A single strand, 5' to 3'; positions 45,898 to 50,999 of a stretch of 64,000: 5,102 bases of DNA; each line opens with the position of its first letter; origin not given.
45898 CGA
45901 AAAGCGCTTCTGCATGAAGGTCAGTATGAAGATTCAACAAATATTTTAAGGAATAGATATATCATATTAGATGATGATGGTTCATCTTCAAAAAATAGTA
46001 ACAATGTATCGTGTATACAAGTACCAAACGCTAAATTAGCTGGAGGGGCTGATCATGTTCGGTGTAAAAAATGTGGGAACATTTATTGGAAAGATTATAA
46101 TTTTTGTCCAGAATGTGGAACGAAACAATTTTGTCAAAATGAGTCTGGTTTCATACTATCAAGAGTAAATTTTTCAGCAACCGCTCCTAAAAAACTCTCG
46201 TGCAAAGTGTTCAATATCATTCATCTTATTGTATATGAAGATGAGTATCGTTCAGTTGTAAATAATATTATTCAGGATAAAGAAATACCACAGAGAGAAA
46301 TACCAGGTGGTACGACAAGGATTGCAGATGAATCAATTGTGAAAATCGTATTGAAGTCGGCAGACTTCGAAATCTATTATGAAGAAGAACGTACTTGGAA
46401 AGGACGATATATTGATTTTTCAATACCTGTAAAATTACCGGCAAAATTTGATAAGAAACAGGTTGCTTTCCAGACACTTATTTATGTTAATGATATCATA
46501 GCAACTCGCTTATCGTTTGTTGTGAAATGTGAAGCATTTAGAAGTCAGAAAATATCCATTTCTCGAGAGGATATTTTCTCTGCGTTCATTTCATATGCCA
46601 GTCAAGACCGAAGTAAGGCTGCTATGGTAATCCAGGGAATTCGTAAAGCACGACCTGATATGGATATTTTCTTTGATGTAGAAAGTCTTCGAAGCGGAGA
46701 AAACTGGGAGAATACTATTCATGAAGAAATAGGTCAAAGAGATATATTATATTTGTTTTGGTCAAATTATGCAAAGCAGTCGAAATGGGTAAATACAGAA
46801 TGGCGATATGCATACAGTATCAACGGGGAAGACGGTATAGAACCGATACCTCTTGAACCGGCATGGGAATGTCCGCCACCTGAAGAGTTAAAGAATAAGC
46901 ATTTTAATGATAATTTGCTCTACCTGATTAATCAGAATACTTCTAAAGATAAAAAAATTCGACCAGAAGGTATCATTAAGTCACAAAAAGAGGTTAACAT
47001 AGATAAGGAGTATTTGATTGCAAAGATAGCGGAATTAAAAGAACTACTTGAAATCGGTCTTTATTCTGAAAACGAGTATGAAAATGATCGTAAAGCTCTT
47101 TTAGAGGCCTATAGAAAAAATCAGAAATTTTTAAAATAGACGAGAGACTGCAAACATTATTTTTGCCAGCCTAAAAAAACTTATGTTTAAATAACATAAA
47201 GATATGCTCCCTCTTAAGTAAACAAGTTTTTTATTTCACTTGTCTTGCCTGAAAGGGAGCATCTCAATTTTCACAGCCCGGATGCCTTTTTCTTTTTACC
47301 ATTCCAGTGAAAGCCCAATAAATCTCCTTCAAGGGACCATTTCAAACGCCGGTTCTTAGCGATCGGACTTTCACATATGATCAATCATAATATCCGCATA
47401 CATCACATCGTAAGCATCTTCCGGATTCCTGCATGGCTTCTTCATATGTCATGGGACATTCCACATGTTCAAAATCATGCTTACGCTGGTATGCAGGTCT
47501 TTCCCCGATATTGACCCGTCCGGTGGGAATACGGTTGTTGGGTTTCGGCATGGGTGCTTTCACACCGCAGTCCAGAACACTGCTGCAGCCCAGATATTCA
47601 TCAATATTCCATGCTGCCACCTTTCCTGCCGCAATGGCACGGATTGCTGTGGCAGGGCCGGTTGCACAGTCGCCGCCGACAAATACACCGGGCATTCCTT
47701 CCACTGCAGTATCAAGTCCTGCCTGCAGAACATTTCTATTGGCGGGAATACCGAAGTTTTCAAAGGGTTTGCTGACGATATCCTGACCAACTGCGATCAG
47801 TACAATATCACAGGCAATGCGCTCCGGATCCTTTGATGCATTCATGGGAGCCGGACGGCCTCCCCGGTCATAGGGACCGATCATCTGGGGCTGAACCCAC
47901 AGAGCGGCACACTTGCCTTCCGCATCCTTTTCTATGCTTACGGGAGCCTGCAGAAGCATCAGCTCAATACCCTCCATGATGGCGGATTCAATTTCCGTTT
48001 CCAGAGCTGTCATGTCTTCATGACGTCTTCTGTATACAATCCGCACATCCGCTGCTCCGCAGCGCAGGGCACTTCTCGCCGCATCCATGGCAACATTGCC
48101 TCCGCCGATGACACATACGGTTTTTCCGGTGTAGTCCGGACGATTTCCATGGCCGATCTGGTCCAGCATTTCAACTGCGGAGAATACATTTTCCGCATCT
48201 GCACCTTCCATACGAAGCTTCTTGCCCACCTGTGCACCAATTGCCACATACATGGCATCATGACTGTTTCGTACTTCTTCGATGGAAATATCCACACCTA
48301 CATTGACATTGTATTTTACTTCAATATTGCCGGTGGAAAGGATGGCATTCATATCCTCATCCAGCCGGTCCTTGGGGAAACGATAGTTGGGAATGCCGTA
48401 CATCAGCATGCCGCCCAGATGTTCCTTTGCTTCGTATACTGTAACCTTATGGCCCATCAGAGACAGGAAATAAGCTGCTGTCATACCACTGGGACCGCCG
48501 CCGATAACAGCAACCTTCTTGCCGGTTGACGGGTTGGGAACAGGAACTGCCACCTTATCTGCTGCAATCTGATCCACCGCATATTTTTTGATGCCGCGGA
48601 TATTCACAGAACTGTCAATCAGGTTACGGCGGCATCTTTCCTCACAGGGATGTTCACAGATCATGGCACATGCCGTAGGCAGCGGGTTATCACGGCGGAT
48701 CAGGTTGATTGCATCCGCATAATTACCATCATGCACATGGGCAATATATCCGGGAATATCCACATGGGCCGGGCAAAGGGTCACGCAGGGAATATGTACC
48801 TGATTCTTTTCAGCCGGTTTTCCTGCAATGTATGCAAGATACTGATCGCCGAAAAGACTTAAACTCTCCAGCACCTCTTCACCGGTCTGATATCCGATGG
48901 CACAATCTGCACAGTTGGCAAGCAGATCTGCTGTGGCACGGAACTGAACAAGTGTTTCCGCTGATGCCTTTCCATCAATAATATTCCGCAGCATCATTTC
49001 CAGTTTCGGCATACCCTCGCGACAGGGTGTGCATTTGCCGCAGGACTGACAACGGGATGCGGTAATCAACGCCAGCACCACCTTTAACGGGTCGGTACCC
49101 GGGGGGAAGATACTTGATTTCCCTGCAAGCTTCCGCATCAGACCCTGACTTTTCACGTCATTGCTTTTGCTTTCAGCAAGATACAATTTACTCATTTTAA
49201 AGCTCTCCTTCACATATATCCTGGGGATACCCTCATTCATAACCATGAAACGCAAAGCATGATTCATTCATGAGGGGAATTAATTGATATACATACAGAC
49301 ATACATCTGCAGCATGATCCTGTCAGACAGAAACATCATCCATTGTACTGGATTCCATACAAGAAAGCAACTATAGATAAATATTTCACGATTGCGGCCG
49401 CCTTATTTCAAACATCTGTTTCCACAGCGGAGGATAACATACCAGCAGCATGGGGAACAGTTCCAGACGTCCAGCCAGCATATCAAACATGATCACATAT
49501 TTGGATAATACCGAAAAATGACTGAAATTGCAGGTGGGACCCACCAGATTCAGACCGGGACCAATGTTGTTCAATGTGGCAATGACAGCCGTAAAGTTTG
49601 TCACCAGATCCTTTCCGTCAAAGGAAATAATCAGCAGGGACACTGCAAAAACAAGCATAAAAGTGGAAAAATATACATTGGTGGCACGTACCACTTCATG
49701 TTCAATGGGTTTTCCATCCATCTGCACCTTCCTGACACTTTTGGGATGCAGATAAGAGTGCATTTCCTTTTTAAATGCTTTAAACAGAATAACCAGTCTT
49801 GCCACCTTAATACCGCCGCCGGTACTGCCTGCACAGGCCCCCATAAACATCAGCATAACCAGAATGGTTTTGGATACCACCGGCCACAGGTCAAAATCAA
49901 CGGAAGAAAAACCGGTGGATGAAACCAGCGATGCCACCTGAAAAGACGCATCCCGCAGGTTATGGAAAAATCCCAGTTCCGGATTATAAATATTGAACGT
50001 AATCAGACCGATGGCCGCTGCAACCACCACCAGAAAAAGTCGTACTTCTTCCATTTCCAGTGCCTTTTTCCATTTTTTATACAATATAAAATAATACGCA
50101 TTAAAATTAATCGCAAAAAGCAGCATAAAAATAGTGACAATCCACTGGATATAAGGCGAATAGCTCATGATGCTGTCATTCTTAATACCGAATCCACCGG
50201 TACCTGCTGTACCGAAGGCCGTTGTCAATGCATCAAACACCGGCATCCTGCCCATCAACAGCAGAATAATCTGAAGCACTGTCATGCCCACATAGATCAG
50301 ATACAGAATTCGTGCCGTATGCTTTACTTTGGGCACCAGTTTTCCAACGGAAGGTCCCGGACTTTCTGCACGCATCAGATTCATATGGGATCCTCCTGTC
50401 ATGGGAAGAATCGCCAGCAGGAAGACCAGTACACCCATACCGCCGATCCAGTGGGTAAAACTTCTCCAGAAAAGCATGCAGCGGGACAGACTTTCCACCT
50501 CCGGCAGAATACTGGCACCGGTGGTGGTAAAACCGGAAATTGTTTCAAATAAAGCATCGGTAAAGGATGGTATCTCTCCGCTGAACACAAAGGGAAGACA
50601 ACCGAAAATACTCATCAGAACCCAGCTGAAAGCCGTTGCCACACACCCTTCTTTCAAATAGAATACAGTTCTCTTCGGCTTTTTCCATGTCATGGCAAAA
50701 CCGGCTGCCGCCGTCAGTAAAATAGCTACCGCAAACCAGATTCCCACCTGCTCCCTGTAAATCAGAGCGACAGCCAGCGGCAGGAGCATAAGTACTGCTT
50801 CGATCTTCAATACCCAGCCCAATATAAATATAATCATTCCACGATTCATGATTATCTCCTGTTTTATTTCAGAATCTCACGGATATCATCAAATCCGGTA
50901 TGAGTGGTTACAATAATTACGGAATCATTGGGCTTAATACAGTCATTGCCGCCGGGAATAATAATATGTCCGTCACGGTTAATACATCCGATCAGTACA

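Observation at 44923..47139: Stand-alone 738-aa vWA / zinc-ribbon / TIR / SHOCT protein: candidate undescribed single-gene NADase-type defence system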

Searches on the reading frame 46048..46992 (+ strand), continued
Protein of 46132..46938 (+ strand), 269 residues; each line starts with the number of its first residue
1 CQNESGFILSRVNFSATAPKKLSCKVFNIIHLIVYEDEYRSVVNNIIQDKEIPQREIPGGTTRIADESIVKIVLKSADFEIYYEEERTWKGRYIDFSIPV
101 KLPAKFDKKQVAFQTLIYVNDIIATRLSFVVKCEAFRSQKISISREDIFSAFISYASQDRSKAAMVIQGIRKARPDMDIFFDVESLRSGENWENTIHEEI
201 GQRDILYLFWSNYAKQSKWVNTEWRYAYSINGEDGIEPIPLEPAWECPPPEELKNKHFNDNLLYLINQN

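Call 103: search_protein_families(library=padloc, proteins=[L018:10934-14773:+, L018:5151-8132:+, L015:6544-8913:+, L015:4311-6347:+, L015:1076-3205:+, L017:7000-9333:+], max_evalue=0.00001)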
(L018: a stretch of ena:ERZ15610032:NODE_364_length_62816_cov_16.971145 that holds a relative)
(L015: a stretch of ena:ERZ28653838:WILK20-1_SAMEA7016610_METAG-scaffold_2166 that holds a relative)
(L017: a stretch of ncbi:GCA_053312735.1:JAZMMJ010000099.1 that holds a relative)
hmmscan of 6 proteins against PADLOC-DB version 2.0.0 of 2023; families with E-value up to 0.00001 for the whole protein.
L018:10934-14773:+ (1279 aa): 3 families
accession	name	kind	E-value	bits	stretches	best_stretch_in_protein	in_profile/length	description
PDLC02012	SAVED5--SAVED_TIR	-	4.4e-10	37.2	1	532-608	13-92/404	-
PDLC00436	ThsB1|ThsB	-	1.4e-06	25.9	1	529-599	34-109/183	TIR-like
PDLC00426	ThsB1|ThsB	-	8.9e-06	23.2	0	532-615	239-329/352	TIR-like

L018:5151-8132:+ (993 aa): 1 family
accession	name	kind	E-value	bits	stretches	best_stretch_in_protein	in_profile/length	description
PDLC05062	PDC-S66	-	1.8e-07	28.9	1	17-91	148-224/282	-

L015:6544-8913:+ (789 aa): 0 families

L015:4311-6347:+ (678 aa): 0 families

L015:1076-3205:+ (709 aa): 2 families
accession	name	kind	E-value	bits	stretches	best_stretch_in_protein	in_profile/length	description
PDLC04232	IetA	-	1.4e-08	32.6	1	408-550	62-191/330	-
PDLC02196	IetA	-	7.4e-07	26.9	1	432-550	87-197/374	-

L017:7000-9333:+ (777 aa): 0 families

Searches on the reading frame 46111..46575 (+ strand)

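Call 40: search_protein_families(library=pfam, proteins=[window:46111-46575:+], max_evalue=10)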
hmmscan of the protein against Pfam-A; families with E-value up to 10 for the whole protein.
window:46111-46575:+ (155 aa): 1 family
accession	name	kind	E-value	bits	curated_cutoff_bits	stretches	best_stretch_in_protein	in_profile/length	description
PF23912.1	DUF7254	-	0.11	13.4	27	1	45-100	22-74/101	Domain of unknown function (DUF7254)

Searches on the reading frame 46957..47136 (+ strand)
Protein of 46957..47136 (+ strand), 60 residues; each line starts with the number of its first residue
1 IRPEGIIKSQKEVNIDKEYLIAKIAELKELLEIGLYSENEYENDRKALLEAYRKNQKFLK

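Call 40: search_protein_families(library=pfam, proteins=[window:46957-47136:+], max_evalue=10)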
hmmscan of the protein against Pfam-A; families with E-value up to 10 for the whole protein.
seq(60 aa): 2 families
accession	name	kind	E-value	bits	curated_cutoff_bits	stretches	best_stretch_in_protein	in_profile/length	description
PF05120.17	GvpG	-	0.0029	18.2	30.6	1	16-53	29-66/67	Gas vesicle protein G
PF20612.3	SHOCT_2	-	0.064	13.9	24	1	9-53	2-45/53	SHOCT domain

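Call 89: search_protein_families(library=pfam, alignment_id=A6, max_evalue=1)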
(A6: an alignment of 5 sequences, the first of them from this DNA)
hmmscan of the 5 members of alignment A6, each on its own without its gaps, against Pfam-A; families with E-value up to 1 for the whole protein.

A. member 1, seq(60 aa): 2 families
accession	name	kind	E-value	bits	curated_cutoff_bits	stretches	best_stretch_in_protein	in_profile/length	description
PF05120.17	GvpG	-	0.0029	18.2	30.6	1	16-53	29-66/67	Gas vesicle protein G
PF20612.3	SHOCT_2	-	0.064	13.9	24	1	9-53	2-45/53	SHOCT domain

B. families by the number of members that match (of 5 scanned): 4 families
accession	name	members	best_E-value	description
PF05120.17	GvpG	5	0.0029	Gas vesicle protein G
PF20612.3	SHOCT_2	3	0.012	SHOCT domain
PF06464.16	DMAP_binding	3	0.012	DMAP1-binding Domain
PF09851.14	SHOCT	2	0.027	Short C-terminal domain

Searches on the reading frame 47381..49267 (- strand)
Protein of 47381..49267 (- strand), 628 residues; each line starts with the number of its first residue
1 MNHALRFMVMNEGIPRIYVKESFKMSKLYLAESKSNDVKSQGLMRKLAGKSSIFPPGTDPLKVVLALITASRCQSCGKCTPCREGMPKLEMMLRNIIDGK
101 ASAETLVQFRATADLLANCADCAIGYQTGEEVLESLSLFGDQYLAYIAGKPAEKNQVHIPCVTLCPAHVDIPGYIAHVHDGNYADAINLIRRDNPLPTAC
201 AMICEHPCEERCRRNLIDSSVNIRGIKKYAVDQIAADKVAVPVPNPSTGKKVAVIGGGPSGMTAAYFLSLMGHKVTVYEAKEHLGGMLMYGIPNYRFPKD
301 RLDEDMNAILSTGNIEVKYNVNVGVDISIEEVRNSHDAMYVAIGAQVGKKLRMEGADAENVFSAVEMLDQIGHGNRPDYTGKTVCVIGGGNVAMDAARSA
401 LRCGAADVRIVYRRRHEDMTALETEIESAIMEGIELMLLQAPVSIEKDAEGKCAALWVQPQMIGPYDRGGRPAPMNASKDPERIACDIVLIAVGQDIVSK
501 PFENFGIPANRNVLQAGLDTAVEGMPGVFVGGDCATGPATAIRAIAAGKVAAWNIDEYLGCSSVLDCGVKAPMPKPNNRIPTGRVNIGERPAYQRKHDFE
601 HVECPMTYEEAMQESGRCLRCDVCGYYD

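Call 7: search_protein_families(library=pfam, proteins=[window:47381-49267:-], max_evalue=0.001)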
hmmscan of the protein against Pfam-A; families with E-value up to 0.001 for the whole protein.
window:47381-49267:- (628 aa): 18 families
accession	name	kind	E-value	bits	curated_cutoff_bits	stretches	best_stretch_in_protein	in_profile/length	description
PF07992.20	Pyr_redox_2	-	1.3e-26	94.1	26.1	1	250-548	1-291/291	Pyridine nucleotide-disulphide oxidoreductase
PF14691.11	Fer4_20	-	2.1e-20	73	25.8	1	159-236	30-110/113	Dihydroprymidine dehydrogenase domain II, 4Fe-4S cluster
PF10589.14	NADH_4Fe-4S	-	1.4e-16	60.5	23.5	1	65-145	4-84/85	NADH-ubiquinone oxidoreductase-F iron-sulfur binding region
PF13738.12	Pyr_redox_3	-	6.9e-12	45.7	30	2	378-436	161-220/305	Pyridine nucleotide-disulphide oxidoreductase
PF00070.33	Pyr_redox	-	1.8e-11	44.8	22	1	251-285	1-35/82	Pyridine nucleotide-disulphide oxidoreductase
PF13450.12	NAD_binding_8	-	5.1e-10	39.9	21.9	1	254-288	1-35/68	NAD(P)-binding Rossmann-like domain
PF12831.13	FAD_oxidored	-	7.5e-09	35.8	27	1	252-291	2-41/416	FAD dependent oxidoreductase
PF13241.12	NAD_binding_7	-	5.9e-08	33.7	22.1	0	379-423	5-51/104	Putative NAD(P)-binding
PF01266.30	DAO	-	3.8e-07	30.4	27.9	1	251-285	1-35/353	FAD dependent oxidoreductase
PF01262.27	AlaDh_PNT_C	-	6e-07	29.6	23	0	380-418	27-69/214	Alanine dehydrogenase/PNT, C-terminal domain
PF00890.30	FAD_binding_2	-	4e-05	23.4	20.4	1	252-287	2-37/414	FAD binding domain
PF01946.23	Thi4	-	5.7e-05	22.9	26.2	1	251-291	19-60/235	Thi4 family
PF01593.30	Amino_oxidase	-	6.6e-05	22.8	19.8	0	260-286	2-28/443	Flavin containing amine oxidoreductase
PF03486.20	HI0933_like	-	0.0001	22.3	50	1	251-286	2-37/244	HI0933-like protein Rossmann domain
PF03807.23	F420_oxidored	-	0.00012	23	21.6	0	383-431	1-49/94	NADP oxidoreductase coenzyme F420-dependent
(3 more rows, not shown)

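Call 34: find_encoding_contigs(protein=window:47381-49267:-, flank=6000, max_places=8)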
Protein window:47381-49267:- (628 aa): no gene with exactly this product is on record in the collection.

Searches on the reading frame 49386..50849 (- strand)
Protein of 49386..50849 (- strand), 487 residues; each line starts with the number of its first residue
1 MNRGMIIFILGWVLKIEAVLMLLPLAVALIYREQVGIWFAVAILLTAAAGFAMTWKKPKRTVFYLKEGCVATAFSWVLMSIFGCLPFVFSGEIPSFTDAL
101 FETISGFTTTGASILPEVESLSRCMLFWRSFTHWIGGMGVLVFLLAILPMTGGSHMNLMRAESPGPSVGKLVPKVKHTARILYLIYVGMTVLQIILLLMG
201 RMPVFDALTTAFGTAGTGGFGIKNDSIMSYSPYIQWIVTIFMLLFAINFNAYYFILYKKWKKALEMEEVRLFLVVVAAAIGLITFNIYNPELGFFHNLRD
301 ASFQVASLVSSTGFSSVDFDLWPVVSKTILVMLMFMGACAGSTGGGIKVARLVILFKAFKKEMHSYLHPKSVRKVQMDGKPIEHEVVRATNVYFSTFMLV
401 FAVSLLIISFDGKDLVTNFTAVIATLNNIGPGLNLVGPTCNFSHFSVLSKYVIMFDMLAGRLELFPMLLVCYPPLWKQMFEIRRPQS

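Call 7: search_protein_families(library=pfam, proteins=[window:49386-50849:-], max_evalue=0.001)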
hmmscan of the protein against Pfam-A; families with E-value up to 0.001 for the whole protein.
window:49386-50849:- (487 aa): 2 families
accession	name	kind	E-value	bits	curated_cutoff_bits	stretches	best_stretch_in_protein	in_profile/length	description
PF02386.22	TrkH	-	2.2e-64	218.2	27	1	39-470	9-489/502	Cation transport protein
PF14329.11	DUF4386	-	0.00074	19.9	27.6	1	171-258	65-152/210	Domain of unknown function (DUF4386)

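Call 105: find_encoding_contigs(protein=window:49386-50849:-, flank=8000, max_places=6)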
Protein window:49386-50849:- (487 aa): 1 contig read that carries it; 1 place shown.
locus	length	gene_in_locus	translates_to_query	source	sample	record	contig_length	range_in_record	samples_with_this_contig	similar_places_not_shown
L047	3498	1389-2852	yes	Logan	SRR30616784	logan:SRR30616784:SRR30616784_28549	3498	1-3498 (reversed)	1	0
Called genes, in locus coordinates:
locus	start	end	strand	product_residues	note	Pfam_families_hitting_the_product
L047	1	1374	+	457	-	?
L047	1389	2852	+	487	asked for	PF02386:TrkH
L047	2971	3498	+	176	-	?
